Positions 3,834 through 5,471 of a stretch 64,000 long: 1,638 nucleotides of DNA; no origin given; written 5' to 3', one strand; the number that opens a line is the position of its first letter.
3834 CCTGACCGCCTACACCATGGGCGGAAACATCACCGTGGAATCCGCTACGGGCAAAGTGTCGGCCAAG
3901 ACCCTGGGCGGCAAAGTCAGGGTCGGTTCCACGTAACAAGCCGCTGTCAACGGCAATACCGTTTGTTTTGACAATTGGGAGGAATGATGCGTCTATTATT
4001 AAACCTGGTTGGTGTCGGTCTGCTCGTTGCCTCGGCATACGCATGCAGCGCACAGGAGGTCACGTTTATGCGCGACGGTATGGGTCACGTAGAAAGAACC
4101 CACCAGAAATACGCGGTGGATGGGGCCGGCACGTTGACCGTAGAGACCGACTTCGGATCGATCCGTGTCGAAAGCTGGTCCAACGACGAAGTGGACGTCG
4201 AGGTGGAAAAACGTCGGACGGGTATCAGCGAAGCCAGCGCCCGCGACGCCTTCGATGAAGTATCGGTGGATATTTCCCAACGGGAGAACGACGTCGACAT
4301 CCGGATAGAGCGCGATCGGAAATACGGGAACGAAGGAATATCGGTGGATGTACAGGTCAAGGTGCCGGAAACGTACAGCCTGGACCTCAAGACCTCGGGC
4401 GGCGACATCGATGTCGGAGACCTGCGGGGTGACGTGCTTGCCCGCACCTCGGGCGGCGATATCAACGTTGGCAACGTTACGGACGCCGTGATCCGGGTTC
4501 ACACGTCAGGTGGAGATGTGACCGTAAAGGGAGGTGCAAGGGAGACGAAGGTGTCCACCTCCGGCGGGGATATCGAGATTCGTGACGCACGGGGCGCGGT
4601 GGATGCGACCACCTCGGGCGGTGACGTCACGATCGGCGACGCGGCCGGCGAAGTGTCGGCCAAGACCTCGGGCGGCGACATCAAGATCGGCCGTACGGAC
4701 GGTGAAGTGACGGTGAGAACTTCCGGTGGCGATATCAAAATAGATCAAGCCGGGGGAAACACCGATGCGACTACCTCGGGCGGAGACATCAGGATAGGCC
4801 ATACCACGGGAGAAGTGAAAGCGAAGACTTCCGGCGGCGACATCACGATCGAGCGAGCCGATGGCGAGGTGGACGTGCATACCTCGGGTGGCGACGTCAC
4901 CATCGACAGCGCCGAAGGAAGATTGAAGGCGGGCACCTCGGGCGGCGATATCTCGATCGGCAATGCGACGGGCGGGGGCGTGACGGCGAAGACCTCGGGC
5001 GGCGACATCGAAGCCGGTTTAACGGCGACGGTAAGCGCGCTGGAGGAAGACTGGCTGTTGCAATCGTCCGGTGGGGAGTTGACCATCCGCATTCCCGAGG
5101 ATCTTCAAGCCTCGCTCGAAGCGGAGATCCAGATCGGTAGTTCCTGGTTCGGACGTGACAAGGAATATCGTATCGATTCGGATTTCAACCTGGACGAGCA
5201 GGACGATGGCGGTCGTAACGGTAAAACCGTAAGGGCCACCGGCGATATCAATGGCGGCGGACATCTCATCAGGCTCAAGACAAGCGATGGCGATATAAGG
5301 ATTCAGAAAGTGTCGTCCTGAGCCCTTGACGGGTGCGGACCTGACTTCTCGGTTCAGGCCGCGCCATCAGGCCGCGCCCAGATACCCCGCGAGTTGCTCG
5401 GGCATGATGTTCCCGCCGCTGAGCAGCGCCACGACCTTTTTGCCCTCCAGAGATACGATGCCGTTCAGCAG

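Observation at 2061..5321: Tandem triplet of secreted DUF4097-like beta-solenoid proteins with near-identical internal DNA repeats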

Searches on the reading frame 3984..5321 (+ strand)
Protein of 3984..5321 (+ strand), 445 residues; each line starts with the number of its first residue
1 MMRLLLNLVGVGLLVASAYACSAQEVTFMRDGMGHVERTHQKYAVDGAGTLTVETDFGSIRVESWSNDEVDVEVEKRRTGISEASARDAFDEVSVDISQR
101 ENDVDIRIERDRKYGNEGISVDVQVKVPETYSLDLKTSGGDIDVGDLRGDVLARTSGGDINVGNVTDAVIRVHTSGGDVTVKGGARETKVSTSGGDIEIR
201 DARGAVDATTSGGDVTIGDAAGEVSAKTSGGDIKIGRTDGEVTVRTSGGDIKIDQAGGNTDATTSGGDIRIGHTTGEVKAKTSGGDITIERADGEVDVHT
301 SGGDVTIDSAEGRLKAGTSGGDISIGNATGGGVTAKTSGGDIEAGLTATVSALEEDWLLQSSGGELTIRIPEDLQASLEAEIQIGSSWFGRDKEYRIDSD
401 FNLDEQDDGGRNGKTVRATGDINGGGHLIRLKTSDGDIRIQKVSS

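Call 4: search_protein_families(library=pfam, proteins=[window:3984-5321:+], max_evalue=0.1)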
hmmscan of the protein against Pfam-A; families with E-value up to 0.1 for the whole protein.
window:3984-5321:+ (445 aa): 3 families
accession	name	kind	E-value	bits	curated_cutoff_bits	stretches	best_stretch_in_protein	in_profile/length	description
PF13349.12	DUF4097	-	1.8e-22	80.4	22.9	2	69-254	10-211/247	Toastrack DUF4097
PF20074.4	DUF6470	-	0.00035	20.7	28.9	0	267-314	8-55/178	Family of unknown function (DUF6470)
PF09922.15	LiaF-like_C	-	0.0025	18.1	29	1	339-403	23-89/114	Cell wall-active antibiotics response LiaF, C-terminal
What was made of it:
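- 3984..5321 (+): Gene C, 445 aa, a full-length Toastrack protein. Signal or lipoprotein-like peptide aa 1-23. N-terminal cap to aa 134 (to 4385). Twelve TSGGD[IV] rungs (4386-5030). C-terminal cap with two degenerate rungs (5031-5318). PF13349 1.8e-22, 80.4 bits against cut-off 22.9 (call 4).
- On Toastrack / DUF4097 (PF13349): C scores 80.4 bits against a cut-off of 22.9, E 1.8e-22 (call 4).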

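Call 5: search_protein_families(library=ncbifam, proteins=[window:3984-5321:+], max_evalue=0.1)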
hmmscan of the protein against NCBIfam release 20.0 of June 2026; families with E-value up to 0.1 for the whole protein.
window:3984-5321:+ (445 aa): 4 families
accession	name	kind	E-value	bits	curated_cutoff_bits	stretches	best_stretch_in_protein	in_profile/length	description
NF049997.1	LiaG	equivalog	9.8e-19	67.6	285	3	59-235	48-229/286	LiaG family protein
NF038025.1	dapto_LiaX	exception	5.4e-08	32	350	1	43-236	253-447/512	daptomycin-sensing surface protein LiaX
NF040535.1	LiaF_C_term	equivalog_domain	0.00029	20.9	57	1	339-397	10-69/103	cell wall-active antibiotics response protein LiaF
NF004037.0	PRK05518.1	equivalog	0.079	12.7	184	0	206-249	16-59/181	50S ribosomal protein L6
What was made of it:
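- On Psp/Lia-associated Toastrack systems (LiaG, LiaF, YvlB, LiaX, VraT): LiaF_C scores 20.9 against 57 (call 5).
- Pfam PF13349 for C (call 4); sub-threshold LiaG/LiaX/LiaF_C matches for all three (call 5). The best NCBIfam matches are LiaG, LiaX and LiaF_C (call 5).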

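Call 11: find_encoding_contigs(protein=window:3984-5321:+, flank=10000, max_places=6)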
Protein window:3984-5321:+ (445 aa): 2 contigs read that carry it; 1 place shown.
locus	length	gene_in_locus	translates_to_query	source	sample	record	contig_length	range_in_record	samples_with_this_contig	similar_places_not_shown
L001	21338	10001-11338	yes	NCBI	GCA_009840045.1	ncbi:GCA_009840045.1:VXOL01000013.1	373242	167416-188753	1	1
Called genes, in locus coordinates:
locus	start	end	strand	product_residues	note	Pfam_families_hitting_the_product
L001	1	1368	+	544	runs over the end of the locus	PF10079:Rossmann-like_BshC, PF24850:CC_BshC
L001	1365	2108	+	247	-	PF02585:PIG-L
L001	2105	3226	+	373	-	PF13439:Glyco_transf_4, PF13579:Glyco_trans_4_4, PF13477:Glyco_trans_4_2, PF00534:Glycos_transf_1, PF13692:Glyco_trans_1_4, PF20706:GT4-conflict, PF13524:Glyco_trans_1_2 (weak)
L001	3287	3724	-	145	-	PF00581:Rhodanese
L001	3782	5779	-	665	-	PF20581:DUF6785, PF20580:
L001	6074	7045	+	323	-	PF01073:3Beta_HSD, PF01370:Epimerase, PF02719:Polysacc_synt_2, PF04321:RmlD_sub_bind (weak), PF16363:GDP_Man_Dehyd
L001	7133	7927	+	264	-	PF05721:PhyH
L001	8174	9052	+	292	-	-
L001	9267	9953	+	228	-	-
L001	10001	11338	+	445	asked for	PF13349:DUF4097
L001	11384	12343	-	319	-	PF00291:PALP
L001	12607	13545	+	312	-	PF01497:Peripla_BP_2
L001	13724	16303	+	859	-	PF06452:CBM9_1 (weak), PF19313:DUF5916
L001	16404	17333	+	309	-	PF13505:OMP_b-brl, PF01617:Surface_Ag_2 (weak)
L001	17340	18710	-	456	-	PF03486:HI0933_like (faint), PF07992:Pyr_redox_2, PF13454:NAD_binding_9 (faint), PF13738:Pyr_redox_3 (weak), PF00070:Pyr_redox, PF18267:Rubredoxin_C (weak)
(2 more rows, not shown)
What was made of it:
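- On Psp/Lia-associated Toastrack systems (LiaG, LiaF, YvlB, LiaX, VraT): Called genes within about 10 kb are BshC, PIG-L, GT4, rhodanese, DUF6785, epimerase, PhyH, PALP, Peripla_BP_2, DUF5916, an OMP beta-barrel, Pyr_redox_2 and AFOR x2 (call 11).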

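Call 15: search_solved_structures(query=window:3984-5321:+, max_evalue=1, show_alignments=1)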
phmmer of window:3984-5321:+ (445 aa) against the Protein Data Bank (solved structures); distinct sequences matched with E-value up to 1: 6.
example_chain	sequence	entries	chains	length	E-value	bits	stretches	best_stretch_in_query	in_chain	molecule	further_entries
9eoj_S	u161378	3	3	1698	0.083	15.1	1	153-279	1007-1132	Gamma-tubulin complex component 6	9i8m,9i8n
6tf9_SP1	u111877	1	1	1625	0.21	13.8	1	154-279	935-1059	Gamma tubulin ring protein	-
6wxp_A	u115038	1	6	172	0.26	13.5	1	304-357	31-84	TFD-EE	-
6zv9_A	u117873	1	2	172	0.28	13.4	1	304-356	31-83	TFD-EE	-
9quc_A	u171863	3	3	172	0.29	13.4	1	304-356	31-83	TFD-EH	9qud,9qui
9qul_A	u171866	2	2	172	0.3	13.3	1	304-356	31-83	TFD-EH T87E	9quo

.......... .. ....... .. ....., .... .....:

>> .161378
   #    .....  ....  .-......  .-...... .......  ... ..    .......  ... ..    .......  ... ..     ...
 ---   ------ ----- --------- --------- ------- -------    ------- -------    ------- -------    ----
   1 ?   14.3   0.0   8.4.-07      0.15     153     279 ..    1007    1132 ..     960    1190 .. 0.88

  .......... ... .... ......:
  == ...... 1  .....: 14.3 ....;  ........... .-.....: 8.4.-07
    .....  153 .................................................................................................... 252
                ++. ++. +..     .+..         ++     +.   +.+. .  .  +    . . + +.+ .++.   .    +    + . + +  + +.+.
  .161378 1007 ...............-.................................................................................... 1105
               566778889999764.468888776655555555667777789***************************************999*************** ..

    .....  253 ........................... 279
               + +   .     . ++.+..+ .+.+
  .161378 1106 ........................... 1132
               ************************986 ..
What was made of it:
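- Tried and rejected: A single-sequence phmmer search of C against PDB sequences gave only chance-level hits (gamma-tubulin complex, E 0.08; call 15).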

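Call 16: find_homologous_proteins(query=window:3984-5321:+, max_evalue=0.00001)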
Query window:3984-5321:+ (445 aa): 6567 proteins with E <= 0.00001 among 8000 candidates; the best 120 are listed.
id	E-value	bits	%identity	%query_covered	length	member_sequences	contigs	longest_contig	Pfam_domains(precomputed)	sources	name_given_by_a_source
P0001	1.1e-258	876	94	100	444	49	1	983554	PF13349.13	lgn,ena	-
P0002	3.0e-249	845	92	96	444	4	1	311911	PF13349.13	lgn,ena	-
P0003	3.0e-248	842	90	97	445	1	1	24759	PF13349.13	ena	-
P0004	1.2e-246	837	90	100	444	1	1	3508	PF13349.13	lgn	-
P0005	5.7e-244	828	89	96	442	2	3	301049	PF13349.13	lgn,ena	-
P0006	2.1e-237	806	86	100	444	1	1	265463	PF13349.13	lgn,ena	-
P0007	4.3e-230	782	90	94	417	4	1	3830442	PF13349.13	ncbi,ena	-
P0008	1.9e-228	777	84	97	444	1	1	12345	PF13349.13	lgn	-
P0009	2.4e-227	773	84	100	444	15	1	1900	PF13349.13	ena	-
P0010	2.2e-225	767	83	100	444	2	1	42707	PF13349.13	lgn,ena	-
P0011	7.0e-224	762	83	100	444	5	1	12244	PF13349.13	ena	-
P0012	4.2e-223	759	89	94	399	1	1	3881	PF13349.13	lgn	-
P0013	1.6e-222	757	83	100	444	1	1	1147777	PF13349.13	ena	-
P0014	9.8e-220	748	86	94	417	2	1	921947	PF13349.13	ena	-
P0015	7.5e-211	719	80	94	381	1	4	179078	PF13349.13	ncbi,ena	-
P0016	8.9e-204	695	72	100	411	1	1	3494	PF13349.13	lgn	-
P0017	2.2e-203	694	77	100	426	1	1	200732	PF13349.13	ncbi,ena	-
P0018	6.0e-202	689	76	100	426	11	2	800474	PF13349.13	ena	-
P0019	1.1e-196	672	74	100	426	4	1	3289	PF13349.13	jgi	jgi:DUF4097 and DUF4098 domain-containing protein YvlB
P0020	1.3e-196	672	75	96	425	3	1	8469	PF13349.13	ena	-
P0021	2.6e-195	668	73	100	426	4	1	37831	PF13349.13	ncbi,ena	-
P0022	3.7e-194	664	74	100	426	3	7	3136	PF13349.13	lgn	-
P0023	1.3e-193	662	73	100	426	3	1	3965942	PF13349.13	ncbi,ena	-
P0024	6.2e-193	660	66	100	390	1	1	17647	PF13349.13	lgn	-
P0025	1.1e-191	656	73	96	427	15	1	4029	PF13349.13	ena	-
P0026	4.1e-188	644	74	95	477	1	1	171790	PF13349.13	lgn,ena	-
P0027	4.1e-185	634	75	94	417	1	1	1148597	PF13349.13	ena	-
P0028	1.9e-173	596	61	100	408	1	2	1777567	PF13349.13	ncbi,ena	-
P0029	3.9e-172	591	65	100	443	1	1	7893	PF13349.13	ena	-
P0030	9.7e-161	554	79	53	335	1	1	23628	PF13349.13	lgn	-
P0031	1.3e-153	530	57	91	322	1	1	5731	PF13349.13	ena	-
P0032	9.8e-119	415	38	95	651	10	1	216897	PF13349.13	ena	-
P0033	4.1e-111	390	44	96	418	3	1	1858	PF13349.13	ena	-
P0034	7.6e-100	353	45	99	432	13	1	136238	PF13349.13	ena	-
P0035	2.3e-99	351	45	99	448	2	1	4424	PF13349.13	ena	-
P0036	2.5e-97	345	46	99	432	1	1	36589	PF13349.13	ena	-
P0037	1.4e-95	339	44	99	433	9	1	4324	PF13349.13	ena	-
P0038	4.5e-94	334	37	99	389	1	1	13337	PF13349.13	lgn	-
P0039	5.0e-94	334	44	100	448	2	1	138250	PF13349.13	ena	-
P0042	2.0e-90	322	45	93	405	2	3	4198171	PF13349.13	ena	-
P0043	2.5e-90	322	33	95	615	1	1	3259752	PF13349.13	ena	-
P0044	3.2e-90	321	43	98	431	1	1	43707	PF13349.13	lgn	-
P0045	1.0e-89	320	43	97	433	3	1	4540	PF13349.13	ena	-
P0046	1.2e-88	316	44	93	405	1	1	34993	PF13349.13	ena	-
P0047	1.4e-88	316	44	93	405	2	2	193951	PF13349.13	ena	-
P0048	4.7e-87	311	45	93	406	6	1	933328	PF13349.13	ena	-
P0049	5.4e-87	311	36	97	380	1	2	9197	PF13349.13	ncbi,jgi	-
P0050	6.6e-87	310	51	69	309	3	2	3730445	PF13349.13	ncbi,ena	-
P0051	2.4e-85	305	33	99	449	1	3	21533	PF13349.13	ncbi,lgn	-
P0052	6.0e-85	304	35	91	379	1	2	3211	PF13349.13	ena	-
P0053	6.2e-84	301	44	93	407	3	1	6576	PF13349.13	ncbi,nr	ncbi:MAG: DUF4097 family beta strand repeat-containing protein [Gemmatimonadota bacterium]|nr:DUF409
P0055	1.2e-83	300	43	93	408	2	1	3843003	PF13349.13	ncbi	-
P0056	3.7e-83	298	34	97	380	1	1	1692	PF13349.13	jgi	jgi:hypothetical protein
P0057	8.3e-83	297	34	99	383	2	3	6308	PF13349.13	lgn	-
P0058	3.9e-82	295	33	97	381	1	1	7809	PF13349.13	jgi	jgi:hypothetical protein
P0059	1.6e-81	293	34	100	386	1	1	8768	PF13349.13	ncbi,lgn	-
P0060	3.1e-81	292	31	99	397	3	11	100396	PF13349.13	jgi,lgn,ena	jgi:DUF4097 and DUF4098 domain-containing protein YvlB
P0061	4.5e-81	291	34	99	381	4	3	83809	PF13349.13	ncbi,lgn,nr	ncbi:DUF4097 domain-containing protein [bacterium]|nr:DUF4097 domain-containing protein [bacterium] 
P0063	5.0e-81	291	34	95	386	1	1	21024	PF13349.13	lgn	-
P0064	5.3e-81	291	33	99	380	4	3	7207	PF13349.13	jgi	jgi:DUF4097 and DUF4098 domain-containing protein YvlB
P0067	1.6e-80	289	34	91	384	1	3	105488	PF13349.13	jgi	jgi:DUF4097 and DUF4098 domain-containing protein YvlB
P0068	2.1e-80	289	34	99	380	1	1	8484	PF13349.13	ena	-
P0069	5.1e-80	288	35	91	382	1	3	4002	PF13349.13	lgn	-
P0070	1.0e-79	287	31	96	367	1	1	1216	PF13349.13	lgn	-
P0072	1.7e-79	286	32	90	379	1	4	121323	PF13349.13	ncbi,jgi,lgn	-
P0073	1.9e-79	286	38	99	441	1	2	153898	PF13349.13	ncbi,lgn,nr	ncbi:MAG: DUF4097 family beta strand repeat protein [Candidatus Latescibacteria bacterium]|nr:DUF409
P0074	2.2e-79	286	34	92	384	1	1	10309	PF13349.13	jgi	jgi:DUF4097 and DUF4098 domain-containing protein YvlB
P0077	1.0e-78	283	35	91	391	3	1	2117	PF13349.13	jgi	jgi:DUF4097 and DUF4098 domain-containing protein YvlB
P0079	1.3e-78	283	34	91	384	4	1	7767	PF13349.13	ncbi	-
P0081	1.7e-78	283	36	92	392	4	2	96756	PF13349.13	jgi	jgi:DUF4097 and DUF4098 domain-containing protein YvlB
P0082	1.7e-78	283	36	91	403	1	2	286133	PF13349.13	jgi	jgi:DUF4097 and DUF4098 domain-containing protein YvlB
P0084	1.9e-78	283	33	99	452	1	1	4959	PF13349.13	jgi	-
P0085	2.0e-78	282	33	99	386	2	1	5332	PF13349.13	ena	-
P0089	3.8e-78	282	33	99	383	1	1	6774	PF13349.13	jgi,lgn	jgi:DUF4097 and DUF4098 domain-containing protein YvlB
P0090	6.1e-78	281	39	100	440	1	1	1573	PF13349.13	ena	-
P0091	8.7e-78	280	37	90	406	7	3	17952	PF13349.13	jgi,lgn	jgi:DUF4097 and DUF4098 domain-containing protein YvlB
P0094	2.1e-77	279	34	91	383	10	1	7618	PF13349.13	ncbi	-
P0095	2.5e-77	279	34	97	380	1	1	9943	PF13349.13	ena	-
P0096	2.5e-77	279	34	100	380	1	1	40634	PF13349.13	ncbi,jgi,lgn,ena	-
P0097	3.7e-77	278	31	100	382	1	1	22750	PF13349.13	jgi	jgi:DUF4097 and DUF4098 domain-containing protein YvlB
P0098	3.7e-77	278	33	91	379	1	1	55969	PF13349.13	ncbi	-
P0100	9.3e-77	277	34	97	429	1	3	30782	PF13349.13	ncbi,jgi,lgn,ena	-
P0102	2.7e-76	275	32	100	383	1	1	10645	PF13349.13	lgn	-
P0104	5.6e-76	274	35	99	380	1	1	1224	PF13349.13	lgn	-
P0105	1.5e-75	273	31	99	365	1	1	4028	PF13349.13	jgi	jgi:DUF4097 and DUF4098 domain-containing protein YvlB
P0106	1.5e-75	273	33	99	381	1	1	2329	PF13349.13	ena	-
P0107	3.0e-75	272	38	93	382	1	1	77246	PF13349.13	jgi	jgi:DUF4097 and DUF4098 domain-containing protein YvlB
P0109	4.9e-75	271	37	78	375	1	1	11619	PF13349.13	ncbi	-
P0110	7.4e-75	271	33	91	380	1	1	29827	PF13349.13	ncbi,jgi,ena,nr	ncbi:MAG TPA: DUF4097 family beta strand repeat-containing protein [Bacteroidota bacterium]|nr:DUF40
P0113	1.6e-74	270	34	100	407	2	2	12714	PF13349.13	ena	-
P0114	1.6e-74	270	31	100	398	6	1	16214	PF13349.13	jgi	-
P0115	3.2e-74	269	33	99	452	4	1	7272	PF13349.13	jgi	-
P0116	3.7e-74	268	34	96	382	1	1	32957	PF13349.13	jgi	jgi:hypothetical protein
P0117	5.4e-74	268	35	84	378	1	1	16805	PF13349.13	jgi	jgi:DUF4097 and DUF4098 domain-containing protein YvlB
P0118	6.4e-74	268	34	93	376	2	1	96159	PF13349.13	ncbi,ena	-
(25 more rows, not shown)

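Call 19: find_encoding_contigs(protein=P0032, flank=8000, max_places=3)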
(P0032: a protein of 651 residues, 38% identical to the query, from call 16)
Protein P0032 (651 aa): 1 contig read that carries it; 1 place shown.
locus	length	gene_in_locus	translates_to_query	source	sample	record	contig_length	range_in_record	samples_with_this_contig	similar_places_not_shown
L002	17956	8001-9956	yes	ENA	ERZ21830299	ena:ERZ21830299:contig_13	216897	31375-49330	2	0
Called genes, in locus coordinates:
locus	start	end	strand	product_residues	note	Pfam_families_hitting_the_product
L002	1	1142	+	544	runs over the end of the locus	PF10079:Rossmann-like_BshC, PF24850:CC_BshC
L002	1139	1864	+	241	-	PF02585:PIG-L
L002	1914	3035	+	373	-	PF13439:Glyco_transf_4, PF13579:Glyco_trans_4_4, PF13477:Glyco_trans_4_2, PF00534:Glycos_transf_1, PF13692:Glyco_trans_1_4, PF20706:GT4-conflict, PF13524:Glyco_trans_1_2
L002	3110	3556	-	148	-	PF00581:Rhodanese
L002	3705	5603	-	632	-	PF20581:DUF6785, PF20580:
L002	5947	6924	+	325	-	PF01073:3Beta_HSD, PF01370:Epimerase, PF02719:Polysacc_synt_2, PF04321:RmlD_sub_bind (weak), PF16363:GDP_Man_Dehyd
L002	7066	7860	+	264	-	PF05721:PhyH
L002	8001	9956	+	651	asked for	PF13349:DUF4097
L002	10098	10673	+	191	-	-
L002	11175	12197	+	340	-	-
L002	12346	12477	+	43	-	-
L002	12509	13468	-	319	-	PF00291:PALP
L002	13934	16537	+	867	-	PF06452:CBM9_1 (weak), PF19313:DUF5916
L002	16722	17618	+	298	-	PF13505:OMP_b-brl (weak), PF01617:Surface_Ag_2 (faint)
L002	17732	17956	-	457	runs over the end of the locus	PF03486:HI0933_like (faint), PF07992:Pyr_redox_2, PF13454:NAD_binding_9 (faint), PF13738:Pyr_redox_3 (faint), PF00070:Pyr_redox, PF18267:Rubredoxin_C (weak)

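Call 20: find_encoding_contigs(protein=P0001, flank=8000, max_places=3)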
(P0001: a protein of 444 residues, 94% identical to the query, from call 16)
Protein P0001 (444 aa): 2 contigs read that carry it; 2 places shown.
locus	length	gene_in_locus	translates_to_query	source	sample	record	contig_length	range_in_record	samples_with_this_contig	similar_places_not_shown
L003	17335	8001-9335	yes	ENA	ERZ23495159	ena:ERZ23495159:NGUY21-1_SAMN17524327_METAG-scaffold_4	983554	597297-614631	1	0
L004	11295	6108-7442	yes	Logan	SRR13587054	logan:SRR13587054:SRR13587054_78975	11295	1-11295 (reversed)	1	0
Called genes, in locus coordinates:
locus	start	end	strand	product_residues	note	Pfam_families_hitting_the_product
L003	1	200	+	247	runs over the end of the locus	PF02585:PIG-L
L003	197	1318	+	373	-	PF13439:Glyco_transf_4, PF13579:Glyco_trans_4_4, PF13477:Glyco_trans_4_2, PF00534:Glycos_transf_1, PF13692:Glyco_trans_1_4, PF20706:GT4-conflict, PF13524:Glyco_trans_1_2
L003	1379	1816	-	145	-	PF00581:Rhodanese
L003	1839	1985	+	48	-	-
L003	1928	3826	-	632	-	PF20581:DUF6785, PF20580:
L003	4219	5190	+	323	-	PF01073:3Beta_HSD, PF01370:Epimerase, PF02719:Polysacc_synt_2, PF04321:RmlD_sub_bind (weak), PF16363:GDP_Man_Dehyd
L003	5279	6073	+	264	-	PF05721:PhyH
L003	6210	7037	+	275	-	-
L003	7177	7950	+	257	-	-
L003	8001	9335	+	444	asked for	PF13349:DUF4097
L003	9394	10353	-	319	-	PF00291:PALP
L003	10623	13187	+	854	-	PF06452:CBM9_1 (weak), PF19313:DUF5916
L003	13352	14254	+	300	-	PF13505:OMP_b-brl, PF01617:Surface_Ag_2 (weak)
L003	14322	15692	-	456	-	PF03486:HI0933_like (faint), PF07992:Pyr_redox_2, PF13454:NAD_binding_9 (faint), PF13738:Pyr_redox_3 (weak), PF00070:Pyr_redox, PF18267:Rubredoxin_C (weak)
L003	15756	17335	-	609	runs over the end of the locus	PF02730:AFOR_N, PF01314:AFOR_C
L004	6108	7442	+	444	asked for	PF13349:DUF4097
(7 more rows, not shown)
